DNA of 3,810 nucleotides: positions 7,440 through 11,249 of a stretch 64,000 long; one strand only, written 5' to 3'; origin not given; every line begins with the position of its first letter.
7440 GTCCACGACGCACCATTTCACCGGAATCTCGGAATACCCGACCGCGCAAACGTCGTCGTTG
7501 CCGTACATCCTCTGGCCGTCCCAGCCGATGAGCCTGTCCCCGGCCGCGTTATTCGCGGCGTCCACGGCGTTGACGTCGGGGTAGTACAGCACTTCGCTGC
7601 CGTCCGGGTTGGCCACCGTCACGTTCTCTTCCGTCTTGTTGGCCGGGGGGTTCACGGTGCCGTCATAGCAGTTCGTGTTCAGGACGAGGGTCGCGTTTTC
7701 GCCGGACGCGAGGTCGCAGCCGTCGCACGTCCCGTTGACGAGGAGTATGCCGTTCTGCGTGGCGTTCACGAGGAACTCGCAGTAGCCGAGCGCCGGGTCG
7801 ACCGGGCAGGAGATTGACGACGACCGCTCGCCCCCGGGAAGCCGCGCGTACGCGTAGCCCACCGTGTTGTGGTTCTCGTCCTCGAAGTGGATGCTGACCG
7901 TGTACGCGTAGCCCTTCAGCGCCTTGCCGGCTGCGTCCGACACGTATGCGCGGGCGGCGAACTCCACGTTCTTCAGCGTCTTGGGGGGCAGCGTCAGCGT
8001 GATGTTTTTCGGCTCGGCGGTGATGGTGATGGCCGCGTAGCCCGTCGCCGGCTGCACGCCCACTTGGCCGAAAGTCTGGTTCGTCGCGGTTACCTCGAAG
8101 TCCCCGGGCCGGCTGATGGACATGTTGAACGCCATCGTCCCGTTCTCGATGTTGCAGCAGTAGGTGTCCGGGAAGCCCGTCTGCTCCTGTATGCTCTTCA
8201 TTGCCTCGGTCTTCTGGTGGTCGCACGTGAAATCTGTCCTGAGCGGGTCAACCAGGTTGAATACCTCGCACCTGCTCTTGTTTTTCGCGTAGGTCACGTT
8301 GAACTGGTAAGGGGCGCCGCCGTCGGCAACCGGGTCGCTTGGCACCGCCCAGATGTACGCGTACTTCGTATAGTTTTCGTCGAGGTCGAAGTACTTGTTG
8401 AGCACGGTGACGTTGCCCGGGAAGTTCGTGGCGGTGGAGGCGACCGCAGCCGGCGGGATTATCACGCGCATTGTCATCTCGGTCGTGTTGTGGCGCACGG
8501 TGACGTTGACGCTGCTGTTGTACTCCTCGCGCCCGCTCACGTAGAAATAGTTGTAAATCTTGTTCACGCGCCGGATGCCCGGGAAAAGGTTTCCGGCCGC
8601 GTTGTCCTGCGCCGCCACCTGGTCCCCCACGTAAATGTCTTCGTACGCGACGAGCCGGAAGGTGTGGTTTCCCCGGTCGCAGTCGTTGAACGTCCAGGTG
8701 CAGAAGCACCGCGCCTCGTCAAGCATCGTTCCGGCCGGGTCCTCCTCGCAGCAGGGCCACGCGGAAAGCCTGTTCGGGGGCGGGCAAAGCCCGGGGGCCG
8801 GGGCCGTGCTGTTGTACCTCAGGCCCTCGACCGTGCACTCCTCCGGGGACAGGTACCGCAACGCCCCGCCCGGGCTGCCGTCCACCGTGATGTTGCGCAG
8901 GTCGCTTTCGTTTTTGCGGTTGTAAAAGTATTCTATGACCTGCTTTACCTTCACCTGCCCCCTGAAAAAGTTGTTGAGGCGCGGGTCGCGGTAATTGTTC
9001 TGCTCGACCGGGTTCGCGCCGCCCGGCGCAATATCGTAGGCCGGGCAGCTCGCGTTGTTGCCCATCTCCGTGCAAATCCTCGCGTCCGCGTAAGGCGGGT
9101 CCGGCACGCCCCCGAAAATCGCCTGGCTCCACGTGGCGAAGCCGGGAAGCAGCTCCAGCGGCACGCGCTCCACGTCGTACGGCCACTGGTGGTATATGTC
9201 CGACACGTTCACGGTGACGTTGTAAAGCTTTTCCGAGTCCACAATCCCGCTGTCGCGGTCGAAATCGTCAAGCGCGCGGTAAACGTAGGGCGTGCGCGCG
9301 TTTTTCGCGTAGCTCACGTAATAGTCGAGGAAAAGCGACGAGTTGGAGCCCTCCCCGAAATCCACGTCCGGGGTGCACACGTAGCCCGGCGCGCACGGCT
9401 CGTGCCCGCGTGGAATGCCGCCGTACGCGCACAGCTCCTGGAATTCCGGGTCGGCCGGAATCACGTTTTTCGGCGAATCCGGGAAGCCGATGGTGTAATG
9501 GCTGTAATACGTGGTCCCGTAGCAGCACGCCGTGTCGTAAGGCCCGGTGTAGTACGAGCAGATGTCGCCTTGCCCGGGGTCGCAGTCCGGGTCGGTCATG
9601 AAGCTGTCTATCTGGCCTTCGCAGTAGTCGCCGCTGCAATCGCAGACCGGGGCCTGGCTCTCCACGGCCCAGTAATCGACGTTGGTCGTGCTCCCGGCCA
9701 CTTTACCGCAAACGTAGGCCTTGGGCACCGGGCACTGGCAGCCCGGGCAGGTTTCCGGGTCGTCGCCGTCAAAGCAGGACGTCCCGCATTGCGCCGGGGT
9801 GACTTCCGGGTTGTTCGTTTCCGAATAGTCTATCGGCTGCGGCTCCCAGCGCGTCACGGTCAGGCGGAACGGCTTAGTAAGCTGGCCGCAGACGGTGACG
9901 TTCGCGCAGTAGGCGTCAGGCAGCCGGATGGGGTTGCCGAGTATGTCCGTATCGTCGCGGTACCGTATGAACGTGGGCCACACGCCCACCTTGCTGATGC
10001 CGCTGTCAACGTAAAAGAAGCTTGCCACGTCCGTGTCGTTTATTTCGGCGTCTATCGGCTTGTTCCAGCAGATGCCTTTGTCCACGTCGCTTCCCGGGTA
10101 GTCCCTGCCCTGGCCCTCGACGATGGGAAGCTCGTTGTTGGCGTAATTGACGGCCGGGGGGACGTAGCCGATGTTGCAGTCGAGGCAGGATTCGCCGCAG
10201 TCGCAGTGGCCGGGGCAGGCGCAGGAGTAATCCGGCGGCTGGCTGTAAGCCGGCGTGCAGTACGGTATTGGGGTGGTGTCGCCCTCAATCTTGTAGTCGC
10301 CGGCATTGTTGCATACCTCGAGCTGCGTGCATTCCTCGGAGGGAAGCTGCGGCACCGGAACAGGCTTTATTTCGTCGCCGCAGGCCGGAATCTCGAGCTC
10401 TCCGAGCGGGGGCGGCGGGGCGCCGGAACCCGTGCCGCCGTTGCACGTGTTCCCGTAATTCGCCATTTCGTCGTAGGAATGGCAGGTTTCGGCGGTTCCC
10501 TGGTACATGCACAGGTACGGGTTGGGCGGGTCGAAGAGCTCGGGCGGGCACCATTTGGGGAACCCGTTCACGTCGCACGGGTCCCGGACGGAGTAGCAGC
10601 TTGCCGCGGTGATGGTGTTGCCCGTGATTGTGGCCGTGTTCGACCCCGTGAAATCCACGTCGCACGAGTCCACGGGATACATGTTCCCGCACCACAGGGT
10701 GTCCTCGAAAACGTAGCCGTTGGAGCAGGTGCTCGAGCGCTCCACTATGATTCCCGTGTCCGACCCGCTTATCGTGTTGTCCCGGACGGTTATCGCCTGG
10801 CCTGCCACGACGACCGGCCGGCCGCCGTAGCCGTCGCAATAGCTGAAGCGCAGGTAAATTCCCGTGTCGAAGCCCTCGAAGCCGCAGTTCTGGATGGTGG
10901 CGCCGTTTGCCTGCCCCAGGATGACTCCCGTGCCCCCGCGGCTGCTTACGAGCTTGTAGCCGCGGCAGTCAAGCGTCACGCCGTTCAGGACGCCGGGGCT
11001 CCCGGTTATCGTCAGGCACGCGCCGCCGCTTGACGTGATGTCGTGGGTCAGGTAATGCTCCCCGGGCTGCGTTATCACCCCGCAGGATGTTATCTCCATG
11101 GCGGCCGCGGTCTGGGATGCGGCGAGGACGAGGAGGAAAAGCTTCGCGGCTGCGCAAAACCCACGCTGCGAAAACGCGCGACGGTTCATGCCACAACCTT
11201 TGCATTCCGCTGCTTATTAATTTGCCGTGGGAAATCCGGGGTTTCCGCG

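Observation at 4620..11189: Giant adhesin-like architecture: beta-helix, NHL/propeller-like and Cys-rich modules, heavy N-glycosylation potential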

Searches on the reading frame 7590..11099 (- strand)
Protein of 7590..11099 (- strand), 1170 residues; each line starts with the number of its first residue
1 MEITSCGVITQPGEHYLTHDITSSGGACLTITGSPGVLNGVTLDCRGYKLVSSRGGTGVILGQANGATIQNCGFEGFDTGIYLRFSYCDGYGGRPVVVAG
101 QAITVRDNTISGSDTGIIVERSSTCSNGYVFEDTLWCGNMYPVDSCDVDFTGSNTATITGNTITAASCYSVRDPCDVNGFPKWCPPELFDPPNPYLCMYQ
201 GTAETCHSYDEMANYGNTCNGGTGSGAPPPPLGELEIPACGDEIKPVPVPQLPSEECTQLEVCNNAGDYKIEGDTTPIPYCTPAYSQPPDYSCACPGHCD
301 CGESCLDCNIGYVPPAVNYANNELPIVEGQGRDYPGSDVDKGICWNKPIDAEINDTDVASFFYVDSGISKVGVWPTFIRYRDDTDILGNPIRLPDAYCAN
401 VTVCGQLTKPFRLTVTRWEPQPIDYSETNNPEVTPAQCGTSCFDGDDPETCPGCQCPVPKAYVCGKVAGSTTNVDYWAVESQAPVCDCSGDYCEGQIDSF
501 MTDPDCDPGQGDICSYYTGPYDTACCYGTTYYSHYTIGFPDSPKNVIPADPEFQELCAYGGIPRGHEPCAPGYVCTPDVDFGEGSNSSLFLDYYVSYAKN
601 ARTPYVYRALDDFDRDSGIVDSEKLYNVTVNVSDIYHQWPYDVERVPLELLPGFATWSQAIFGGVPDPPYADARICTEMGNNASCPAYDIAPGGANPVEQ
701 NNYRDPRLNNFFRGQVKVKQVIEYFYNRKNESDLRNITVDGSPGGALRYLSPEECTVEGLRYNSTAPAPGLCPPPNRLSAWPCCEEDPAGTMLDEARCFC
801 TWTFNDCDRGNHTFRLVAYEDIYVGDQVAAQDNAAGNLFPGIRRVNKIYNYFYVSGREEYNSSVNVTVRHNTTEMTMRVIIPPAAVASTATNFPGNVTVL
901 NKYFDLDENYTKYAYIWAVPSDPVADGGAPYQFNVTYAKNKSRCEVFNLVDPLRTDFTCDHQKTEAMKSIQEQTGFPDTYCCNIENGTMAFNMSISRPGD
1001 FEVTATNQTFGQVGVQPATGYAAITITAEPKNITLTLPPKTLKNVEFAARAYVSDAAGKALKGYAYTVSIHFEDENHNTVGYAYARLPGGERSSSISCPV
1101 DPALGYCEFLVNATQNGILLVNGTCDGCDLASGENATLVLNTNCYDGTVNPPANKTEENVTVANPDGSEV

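Call 46: predict_structure(protein=window:7590-11099:-)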
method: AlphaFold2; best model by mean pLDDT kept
length: 1170 residues; sequences in the alignment: 1
mean_pLDDT: 33.2   pTM: 0.29
mean pLDDT of the five models: 33.2, 23.7, 21.6, 21.0, 20.5
residues with pLDDT >= 90: 0; 70-90: 13; 50-70: 75; < 50: 1082
segments of 3 or more residues with pLDDT < 50: 1-5, 10-12, 33-35, 88-102, 113-115, 120-1170
pLDDT, mean of each block of 10 residues (from residue 1): 47 58 61 52 69 60 60 68 51 35 54 50 36 29 25 25 27 26 27 30 36 27 31 30 31 32 27 28 31 26 28 29 28 27 26 26 23 25 26 28 30 29 32 31 35 27 23 25 26 28 29 28 25 25 26 29 29 33 33 34 32 34 27 28 31 31 28 23 27 28 27 27 32 27 25 26 26 27 32 30 30 30 26 24 29 33 38 38 33 38 34 35 33 38 32 29 30 29 27 35 38 32 39 43 40 45 42 44 43 34 40 39 34 32 31 34 35
secondary structure, 60 per line:
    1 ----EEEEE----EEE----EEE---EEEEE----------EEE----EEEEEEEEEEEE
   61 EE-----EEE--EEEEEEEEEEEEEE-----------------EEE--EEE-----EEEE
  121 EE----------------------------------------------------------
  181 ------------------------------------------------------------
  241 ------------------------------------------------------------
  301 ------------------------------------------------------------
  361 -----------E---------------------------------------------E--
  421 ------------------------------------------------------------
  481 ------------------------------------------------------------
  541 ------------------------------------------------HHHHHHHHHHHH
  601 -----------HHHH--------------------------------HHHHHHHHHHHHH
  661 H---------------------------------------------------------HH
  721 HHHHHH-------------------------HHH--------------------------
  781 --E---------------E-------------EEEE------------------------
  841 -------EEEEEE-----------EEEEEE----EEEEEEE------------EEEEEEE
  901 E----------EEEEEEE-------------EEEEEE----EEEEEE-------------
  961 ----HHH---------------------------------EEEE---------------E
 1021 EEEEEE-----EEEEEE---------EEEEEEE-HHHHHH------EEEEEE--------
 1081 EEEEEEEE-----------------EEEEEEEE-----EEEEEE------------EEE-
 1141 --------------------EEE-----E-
elements in order (helices of 4 or more, strands of 3 or more residues): E5-9 E14-16 E21-23 E27-31 E42-44 E49-62 E68-70 E73-86 E104-106 E109-111 E117-122 H589-600 H612-615 H648-661 H719-726 E813-816 E848-853 E865-870 E875-881 E894-901 E912-918 E932-937 E942-947 E1001-1004 E1020-1026 E1032-1037 E1047-1053 H1055-1060 E1067-1072 E1081-1088 E1106-1113 E1119-1124 E1137-1139 E1161-1163

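Call 82: fold_search(model_id=the predicted structure, library=pdb)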
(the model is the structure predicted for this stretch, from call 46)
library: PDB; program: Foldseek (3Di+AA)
matches with E <= 10: 37; with E <= 0.001: 0
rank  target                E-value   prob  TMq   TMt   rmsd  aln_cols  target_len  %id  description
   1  9fk5_E                2.1e-01  0.11  0.05  0.13  18.3       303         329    8  Zebrafish Betaglycan Orphan Domain (zfBGo) in complex with TGF-B3 and extracellular domains of TGFBRI and TGFBRII (released 2025-03-12)
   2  9euv                  4.2e-01  0.18  0.07  0.04  17.8       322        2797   12  Lymphostatin, conformation 1 (composite structure) (released 2025-04-09)
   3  6mzn                  8.4e-01  0.05  0.06  0.14  15.1       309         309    8  Zebrafish betaglycan orphan domain structure from tetragonal crystal form (released 2019-08-21)
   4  8jle_A                1.5e+00  0.07  0.05  0.26  11.6       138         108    8  Cryo-EM structure of SV2A LD4 in complex with BoNT/A2 Hc in the SV2A-levetiracetam-BoNT/A2 Hc complex (released 2024-05-01)
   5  9euw                  1.8e+00  0.07  0.07  0.04  17.6       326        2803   12  Lymphostatin, conformation 2 (composite structure) (released 2025-04-09)
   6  5i04_A                1.8e+00  0.05  0.04  0.07  18.7       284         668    6  Crystal structure of the orphan region of human endoglin/CD105 (released 2017-06-07)
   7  7rfv                  2.0e+00  0.11  0.06  0.20   9.4       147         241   12  Tailspike protein 4 (TSP4) from phage CBA120, residues 1-250, obtained in the presence of PEG8000 (released 2022-02-23)
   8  5awg_E                2.0e+00  0.07  0.07  0.16  16.5       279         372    8  Crystal structure of Hg-bound SufB-SufC-SufD complex from Escherichia coli (released 2015-11-11)
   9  7o9q_A                2.0e+00  0.04  0.07  0.17  15.9       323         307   11  Crystal structure of the Awp1 (adhesin-like wall protein 1) A-domain from Candida glabrata (released 2021-12-15)
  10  5awf_A                2.2e+00  0.06  0.06  0.14  15.6       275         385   10  Crystal structure of SufB-SufC-SufD complex from Escherichia coli (released 2015-11-11)
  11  7lbg_D                3.1e+00  0.15  0.05  0.26   7.4       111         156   11  CryoEM structure of the HCMV Trimer gHgLgO in complex with human Transforming growth factor beta receptor type 3 and n (released 2021-03-10)
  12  5awf_E                3.4e+00  0.03  0.05  0.11  16.1       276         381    7  Crystal structure of SufB-SufC-SufD complex from Escherichia coli (released 2015-11-11)
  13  1hf2_C                3.9e+00  0.05  0.05  0.18  11.8       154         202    8  Crystal structure of the bacterial cell-division inhibitor MinC from T. maritima (released 2001-05-30)
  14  9qb8                  4.5e+00  0.03  0.07  0.04  17.1       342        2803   10  Lymphostatin - Conformation II - pH 8 Hepes (released 2025-07-16)
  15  8bwk_C                4.5e+00  0.01  0.05  0.07  17.5       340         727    8  Metagenomic derived PL6 alginate lyase (released 2023-12-20)
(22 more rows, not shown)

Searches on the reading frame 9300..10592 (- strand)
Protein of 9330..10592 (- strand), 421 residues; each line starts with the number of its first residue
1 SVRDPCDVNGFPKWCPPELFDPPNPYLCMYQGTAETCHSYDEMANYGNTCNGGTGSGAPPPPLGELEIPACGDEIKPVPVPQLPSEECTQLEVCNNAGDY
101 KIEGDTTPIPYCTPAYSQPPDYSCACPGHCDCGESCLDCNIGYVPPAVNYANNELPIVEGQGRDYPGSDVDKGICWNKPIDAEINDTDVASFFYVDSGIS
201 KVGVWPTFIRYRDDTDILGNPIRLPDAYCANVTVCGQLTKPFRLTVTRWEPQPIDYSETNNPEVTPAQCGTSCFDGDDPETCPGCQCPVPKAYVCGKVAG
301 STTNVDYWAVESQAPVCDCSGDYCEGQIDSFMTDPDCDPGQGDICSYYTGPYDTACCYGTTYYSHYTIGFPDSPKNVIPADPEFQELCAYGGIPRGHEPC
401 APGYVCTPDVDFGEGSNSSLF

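Call 31: search_protein_families(library=pfam, proteins=[window:9300-10499:-], max_evalue=10)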
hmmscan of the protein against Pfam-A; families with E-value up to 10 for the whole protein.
window:9300-10499:- (400 aa): 0 families

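Call 100: search_protein_families(library=pfam, proteins=[window:9330-10592:-], max_evalue=1)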
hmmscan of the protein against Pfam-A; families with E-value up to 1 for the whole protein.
window:9330-10592:- (421 aa): 0 families

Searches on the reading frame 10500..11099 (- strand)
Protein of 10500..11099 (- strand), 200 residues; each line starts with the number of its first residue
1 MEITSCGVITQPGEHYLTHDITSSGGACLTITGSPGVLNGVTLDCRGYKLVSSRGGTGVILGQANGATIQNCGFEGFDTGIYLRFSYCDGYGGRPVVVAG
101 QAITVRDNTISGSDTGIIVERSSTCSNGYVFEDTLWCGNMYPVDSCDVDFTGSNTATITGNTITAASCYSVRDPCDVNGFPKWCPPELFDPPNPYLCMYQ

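Call 31: search_protein_families(library=pfam, proteins=[window:10500-11099:-], max_evalue=10)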
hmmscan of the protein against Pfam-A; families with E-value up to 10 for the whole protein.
window:10500-11099:- (200 aa): 4 families
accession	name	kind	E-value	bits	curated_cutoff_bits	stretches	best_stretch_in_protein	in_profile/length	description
PF05048.19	NosD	-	6.7e-07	29.4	23.6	1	51-166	33-126/212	Periplasmic copper-binding protein (NosD)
PF13229.12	Beta_helix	-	6.5e-06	26.3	25.9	2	98-165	5-66/158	Right handed beta helix region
PF12708.12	Pect-lyase_RHGA_epim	-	0.0052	17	27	1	54-125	142-198/213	Rhamnogalacturonase A/epimerase, pectate lyase-like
PF19415.4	Astro_1A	-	0.075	13.2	27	1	21-69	176-224/244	Astrovirus transmembrane protein 1A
